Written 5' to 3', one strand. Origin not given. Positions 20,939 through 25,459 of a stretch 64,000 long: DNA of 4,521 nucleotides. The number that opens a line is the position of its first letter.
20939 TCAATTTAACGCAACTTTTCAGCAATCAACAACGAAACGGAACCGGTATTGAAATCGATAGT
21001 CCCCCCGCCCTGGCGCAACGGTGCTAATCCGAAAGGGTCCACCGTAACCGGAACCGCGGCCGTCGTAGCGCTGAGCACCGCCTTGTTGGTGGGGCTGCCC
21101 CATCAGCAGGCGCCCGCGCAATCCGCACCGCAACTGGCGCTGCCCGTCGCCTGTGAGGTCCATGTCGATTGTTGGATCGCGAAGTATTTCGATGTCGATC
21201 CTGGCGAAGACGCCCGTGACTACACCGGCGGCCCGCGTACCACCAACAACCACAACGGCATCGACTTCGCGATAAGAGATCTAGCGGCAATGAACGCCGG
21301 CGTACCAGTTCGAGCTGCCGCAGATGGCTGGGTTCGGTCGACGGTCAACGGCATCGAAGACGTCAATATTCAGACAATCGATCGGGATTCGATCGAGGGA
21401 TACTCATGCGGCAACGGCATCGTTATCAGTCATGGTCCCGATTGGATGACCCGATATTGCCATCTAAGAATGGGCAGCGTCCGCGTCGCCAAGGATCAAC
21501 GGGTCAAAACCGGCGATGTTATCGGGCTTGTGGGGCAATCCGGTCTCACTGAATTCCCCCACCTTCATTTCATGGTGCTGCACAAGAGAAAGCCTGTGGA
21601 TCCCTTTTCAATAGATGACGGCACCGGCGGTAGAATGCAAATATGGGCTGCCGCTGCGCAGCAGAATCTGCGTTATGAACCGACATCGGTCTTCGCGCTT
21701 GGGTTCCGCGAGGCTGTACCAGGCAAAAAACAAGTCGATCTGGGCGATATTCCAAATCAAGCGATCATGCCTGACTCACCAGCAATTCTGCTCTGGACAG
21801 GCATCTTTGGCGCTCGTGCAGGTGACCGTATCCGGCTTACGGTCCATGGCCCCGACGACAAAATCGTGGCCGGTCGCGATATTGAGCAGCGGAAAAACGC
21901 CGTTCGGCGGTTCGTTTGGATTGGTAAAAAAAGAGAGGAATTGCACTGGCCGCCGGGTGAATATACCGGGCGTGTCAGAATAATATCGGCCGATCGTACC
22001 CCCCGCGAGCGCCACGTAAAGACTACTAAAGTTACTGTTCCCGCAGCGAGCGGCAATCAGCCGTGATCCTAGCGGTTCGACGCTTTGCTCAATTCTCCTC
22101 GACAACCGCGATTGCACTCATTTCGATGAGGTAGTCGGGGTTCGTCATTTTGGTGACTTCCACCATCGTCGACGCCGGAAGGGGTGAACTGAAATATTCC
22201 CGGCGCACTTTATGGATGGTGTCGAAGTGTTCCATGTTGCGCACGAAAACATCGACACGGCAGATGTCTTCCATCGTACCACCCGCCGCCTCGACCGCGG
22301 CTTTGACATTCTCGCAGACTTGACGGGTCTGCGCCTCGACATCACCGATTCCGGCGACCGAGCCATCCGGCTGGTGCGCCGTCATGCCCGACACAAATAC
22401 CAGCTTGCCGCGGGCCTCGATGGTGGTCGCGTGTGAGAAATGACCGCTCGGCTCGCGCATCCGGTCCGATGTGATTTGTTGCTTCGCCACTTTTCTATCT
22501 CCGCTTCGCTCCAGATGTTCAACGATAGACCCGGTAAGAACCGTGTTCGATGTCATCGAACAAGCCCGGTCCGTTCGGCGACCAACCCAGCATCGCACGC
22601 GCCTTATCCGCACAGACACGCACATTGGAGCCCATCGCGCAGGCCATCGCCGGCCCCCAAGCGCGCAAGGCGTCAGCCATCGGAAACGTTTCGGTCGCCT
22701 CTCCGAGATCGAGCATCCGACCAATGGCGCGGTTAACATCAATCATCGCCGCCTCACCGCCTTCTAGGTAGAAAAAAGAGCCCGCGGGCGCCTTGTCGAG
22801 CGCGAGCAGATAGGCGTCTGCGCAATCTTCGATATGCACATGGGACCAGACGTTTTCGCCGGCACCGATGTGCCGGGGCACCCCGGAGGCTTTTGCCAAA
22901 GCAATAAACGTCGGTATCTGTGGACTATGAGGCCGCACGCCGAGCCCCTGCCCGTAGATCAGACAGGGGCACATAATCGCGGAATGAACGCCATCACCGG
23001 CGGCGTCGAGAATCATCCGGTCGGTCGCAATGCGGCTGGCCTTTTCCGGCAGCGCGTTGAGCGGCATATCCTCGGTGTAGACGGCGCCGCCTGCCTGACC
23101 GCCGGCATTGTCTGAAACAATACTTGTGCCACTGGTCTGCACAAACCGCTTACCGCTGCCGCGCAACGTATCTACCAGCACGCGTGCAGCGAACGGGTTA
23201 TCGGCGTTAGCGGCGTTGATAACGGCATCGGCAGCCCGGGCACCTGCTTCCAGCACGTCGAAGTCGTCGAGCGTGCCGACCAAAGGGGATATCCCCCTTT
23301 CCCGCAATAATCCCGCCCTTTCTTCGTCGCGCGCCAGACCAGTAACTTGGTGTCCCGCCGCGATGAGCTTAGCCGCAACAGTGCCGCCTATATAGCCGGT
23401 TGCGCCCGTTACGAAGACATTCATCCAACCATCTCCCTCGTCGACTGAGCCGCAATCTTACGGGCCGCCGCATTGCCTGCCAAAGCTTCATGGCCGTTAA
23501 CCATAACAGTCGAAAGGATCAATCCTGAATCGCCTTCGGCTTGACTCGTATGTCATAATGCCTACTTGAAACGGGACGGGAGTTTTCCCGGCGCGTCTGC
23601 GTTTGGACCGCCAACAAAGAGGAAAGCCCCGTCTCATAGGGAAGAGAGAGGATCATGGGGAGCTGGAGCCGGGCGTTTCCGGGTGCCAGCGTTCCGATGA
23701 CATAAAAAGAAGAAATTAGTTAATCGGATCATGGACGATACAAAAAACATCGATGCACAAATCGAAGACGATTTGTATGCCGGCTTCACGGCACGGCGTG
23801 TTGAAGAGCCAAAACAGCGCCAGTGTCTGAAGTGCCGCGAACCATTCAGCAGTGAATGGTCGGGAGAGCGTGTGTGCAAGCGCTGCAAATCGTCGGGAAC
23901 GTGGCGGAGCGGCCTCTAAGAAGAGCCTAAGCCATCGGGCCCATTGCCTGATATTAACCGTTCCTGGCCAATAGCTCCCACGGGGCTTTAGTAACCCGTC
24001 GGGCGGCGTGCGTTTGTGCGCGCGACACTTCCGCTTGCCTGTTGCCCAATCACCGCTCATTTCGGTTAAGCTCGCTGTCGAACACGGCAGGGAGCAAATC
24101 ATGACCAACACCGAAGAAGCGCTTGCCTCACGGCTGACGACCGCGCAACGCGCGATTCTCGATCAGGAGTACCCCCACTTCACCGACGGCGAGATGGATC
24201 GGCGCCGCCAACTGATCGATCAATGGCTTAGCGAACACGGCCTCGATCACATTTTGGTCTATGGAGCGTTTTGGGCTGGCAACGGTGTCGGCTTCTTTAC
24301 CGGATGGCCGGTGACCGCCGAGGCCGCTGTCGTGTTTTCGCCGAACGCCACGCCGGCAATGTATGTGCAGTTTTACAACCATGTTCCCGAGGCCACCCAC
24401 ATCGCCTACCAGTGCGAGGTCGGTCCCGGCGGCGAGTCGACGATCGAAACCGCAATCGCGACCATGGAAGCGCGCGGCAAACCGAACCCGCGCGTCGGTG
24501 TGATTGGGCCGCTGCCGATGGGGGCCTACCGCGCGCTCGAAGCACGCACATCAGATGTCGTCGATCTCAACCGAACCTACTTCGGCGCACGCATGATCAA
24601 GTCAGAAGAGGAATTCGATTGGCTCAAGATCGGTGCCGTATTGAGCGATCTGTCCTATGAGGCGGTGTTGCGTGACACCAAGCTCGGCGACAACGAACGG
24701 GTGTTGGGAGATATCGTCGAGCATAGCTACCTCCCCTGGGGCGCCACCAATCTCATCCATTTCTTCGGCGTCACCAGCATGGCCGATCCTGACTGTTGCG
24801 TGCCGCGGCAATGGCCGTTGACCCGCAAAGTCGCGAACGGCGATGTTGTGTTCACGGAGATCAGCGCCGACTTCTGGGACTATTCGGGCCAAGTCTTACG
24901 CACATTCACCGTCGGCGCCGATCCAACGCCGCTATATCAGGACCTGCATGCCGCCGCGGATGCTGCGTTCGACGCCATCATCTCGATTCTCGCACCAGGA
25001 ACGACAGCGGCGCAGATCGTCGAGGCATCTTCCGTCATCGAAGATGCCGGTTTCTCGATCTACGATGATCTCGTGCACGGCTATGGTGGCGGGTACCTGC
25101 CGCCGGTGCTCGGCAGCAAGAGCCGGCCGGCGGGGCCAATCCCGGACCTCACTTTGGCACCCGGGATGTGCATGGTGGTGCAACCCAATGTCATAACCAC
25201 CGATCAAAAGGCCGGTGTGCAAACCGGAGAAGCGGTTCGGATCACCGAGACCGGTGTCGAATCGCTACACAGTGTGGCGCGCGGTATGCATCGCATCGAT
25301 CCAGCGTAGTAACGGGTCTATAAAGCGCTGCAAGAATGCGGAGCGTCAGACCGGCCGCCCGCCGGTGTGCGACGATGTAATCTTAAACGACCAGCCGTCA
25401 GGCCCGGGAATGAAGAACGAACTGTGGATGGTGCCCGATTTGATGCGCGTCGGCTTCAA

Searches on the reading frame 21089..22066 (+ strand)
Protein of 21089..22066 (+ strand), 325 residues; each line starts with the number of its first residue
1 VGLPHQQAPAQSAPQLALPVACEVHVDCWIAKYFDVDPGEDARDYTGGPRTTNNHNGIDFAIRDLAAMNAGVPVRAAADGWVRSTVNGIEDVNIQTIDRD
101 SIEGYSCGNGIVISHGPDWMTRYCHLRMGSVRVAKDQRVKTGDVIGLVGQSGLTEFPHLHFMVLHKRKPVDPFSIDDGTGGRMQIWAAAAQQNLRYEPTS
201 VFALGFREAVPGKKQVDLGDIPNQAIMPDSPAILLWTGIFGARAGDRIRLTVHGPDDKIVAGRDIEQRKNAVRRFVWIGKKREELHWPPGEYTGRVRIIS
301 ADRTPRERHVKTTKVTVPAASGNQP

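Call 67: search_protein_families(library=pfam, proteins=[window:21089-22066:+], max_evalue=0.000001)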
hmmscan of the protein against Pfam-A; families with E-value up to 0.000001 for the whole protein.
window:21089-22066:+ (325 aa): 1 family
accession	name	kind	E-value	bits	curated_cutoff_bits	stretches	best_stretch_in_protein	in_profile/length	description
PF01551.29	Peptidase_M23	-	8e-21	74.5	28.7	1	54-172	2-96/96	Peptidase family M23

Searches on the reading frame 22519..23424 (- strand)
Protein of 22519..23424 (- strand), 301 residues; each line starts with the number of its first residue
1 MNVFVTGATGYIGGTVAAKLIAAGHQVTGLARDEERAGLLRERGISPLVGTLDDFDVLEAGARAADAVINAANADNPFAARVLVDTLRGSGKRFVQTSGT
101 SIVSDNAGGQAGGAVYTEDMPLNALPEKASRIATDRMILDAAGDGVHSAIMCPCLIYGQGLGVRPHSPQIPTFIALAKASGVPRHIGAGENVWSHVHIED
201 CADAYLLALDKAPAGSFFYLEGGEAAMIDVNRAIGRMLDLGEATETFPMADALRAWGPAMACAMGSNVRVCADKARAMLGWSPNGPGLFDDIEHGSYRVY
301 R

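Call 67: search_protein_families(library=pfam, proteins=[window:22519-23424:-], max_evalue=0.000001)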
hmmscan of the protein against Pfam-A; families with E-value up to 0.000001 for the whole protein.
window:22519-23424:- (301 aa): 3 families
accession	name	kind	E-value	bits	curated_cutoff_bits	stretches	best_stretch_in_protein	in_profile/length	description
PF01370.27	Epimerase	-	8.7e-20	71.6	20.9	1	3-212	1-228/240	NAD dependent epimerase/dehydratase family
PF13460.12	NAD_binding_10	-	1.5e-11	44.9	27.2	1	7-107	1-105/184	NAD(P)H-binding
PF05368.20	NmrA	-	1.3e-08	35.3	27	1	3-73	5-78/298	NmrA-like family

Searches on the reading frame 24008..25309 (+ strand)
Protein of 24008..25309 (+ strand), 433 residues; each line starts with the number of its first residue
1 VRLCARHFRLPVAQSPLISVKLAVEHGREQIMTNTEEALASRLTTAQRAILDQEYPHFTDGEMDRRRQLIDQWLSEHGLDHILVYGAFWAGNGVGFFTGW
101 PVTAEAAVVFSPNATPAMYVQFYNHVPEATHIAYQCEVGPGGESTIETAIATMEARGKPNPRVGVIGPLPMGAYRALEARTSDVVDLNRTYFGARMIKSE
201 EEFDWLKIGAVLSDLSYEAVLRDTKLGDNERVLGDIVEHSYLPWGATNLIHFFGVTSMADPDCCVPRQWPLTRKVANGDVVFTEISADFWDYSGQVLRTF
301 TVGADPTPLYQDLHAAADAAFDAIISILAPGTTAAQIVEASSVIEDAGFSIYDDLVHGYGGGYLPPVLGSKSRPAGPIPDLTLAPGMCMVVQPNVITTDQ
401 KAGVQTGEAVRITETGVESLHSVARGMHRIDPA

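Call 67: search_protein_families(library=pfam, proteins=[window:24008-25309:+], max_evalue=0.000001)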
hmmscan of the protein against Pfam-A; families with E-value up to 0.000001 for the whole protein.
window:24008-25309:+ (433 aa): 1 family
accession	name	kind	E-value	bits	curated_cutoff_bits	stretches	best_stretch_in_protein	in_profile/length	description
PF00557.29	Peptidase_M24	-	8.9e-18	65.3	23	1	216-414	13-208/208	Metallopeptidase family M24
